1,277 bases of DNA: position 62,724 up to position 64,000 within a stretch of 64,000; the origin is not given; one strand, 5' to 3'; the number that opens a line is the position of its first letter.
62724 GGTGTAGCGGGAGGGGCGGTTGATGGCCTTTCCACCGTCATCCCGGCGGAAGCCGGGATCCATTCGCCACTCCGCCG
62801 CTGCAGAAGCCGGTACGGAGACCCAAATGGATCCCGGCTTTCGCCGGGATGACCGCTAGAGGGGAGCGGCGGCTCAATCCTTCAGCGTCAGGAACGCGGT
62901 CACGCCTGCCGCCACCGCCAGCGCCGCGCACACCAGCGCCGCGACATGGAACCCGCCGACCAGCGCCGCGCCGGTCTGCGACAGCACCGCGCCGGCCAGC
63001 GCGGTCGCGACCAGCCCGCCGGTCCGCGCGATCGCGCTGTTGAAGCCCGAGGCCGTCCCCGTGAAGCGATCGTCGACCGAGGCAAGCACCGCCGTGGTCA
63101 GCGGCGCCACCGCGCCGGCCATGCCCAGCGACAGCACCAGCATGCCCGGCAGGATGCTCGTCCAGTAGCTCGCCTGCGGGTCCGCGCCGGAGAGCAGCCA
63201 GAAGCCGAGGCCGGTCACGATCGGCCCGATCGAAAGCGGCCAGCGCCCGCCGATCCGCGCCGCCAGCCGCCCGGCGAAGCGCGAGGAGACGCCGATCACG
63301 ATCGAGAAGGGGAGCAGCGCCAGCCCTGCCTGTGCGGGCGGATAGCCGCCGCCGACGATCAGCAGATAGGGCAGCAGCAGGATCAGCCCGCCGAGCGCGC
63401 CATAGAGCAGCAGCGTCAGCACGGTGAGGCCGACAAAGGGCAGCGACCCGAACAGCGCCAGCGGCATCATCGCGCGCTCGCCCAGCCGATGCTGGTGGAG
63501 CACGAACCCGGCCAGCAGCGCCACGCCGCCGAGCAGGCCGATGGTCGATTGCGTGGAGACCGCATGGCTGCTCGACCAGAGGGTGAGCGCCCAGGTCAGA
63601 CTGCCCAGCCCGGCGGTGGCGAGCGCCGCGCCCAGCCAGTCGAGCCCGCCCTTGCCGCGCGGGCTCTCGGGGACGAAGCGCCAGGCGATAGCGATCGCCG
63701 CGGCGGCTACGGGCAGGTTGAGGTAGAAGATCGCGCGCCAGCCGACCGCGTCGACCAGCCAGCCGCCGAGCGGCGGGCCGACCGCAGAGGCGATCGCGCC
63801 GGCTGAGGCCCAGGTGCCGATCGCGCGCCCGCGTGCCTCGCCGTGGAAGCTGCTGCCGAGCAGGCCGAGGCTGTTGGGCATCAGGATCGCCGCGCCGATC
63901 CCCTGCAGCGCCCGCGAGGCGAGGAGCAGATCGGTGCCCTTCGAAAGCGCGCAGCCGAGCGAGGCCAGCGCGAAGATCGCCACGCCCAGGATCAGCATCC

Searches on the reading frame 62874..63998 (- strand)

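Call 61: search_protein_families(library=ncbifam, proteins=[window:62874-63998:-], max_evalue=1e-10)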
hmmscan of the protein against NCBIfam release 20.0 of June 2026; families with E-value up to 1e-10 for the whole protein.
window:62874-63998:- (374 aa): 16 families
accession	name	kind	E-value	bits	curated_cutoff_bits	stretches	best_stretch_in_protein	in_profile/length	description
TIGR00711.1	efflux_EmrB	subfamily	6.2e-49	167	230.2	1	4-341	72-410/485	DHA2 family efflux MFS transporter permease subunit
NF011571.1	PRK14995.1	subfamily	1.5e-31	109.8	701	1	1-342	73-414/493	SmvA family efflux MFS transporter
NF000025.1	MFS_efflux_tcmA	exception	5.8e-28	97.9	999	1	3-340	95-432/538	tetracenomycin C efflux MFS transporter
NF000391.1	EmrB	exception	6.9e-26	90.9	925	1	3-341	80-420/501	multidrug efflux MFS transporter permease subunit EmrB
NF012169.0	qepA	equivalog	2.4e-25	89.1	1075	1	1-339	88-422/511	fluoroquinolone efflux MFS transporter QepA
TIGR00880.1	2_A_01_02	superfamily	6.3e-22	78.2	131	1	1-111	30-140/141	multidrug resistance protein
NF033896.2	MFS_LfrA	equivalog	5.8e-21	74.6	825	1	1-341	87-426/504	efflux MFS transporter LfrA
NF040895.2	MFS_effux_SdrM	equivalog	2.2e-19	69.9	550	1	3-234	74-302/441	multidrug efflux MFS transporter SdrM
NF000031.1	MFS_efflux_LmrA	exception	3.9e-18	65.4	850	1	2-371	99-469/484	lincomycin efflux MFS transporter Lmr(A)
TIGR00710.1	efflux_Bcr_CflA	subfamily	5.2e-18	65.6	200.9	1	2-112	73-183/385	Bcr/CflA family efflux MFS transporter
NF007799.0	PRK10504.1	subfamily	1.1e-17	64.2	426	1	6-343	82-417/471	multidrug transporter subunit MdtD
NF000089.1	qac_MFS_AB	exception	9.7e-17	60.9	900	1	2-337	87-423/514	QacA/B family quaternary ammonium compound efflux MFS transporter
NF000060.1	MFS_efflux_LmrB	exception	1.4e-16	60.4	800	1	11-341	94-425/479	lincomycin efflux MFS transporter Lmr(B)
NF000218.1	FexA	exception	2.4e-16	59.4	900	1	3-342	90-432/475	chloramphenicol/florfenicol efflux MFS transporter FexA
NF008314.0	PRK11102.1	equivalog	6.3e-11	42.2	303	0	2-112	78-188/396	Bcr/CflA family multidrug efflux MFS transporter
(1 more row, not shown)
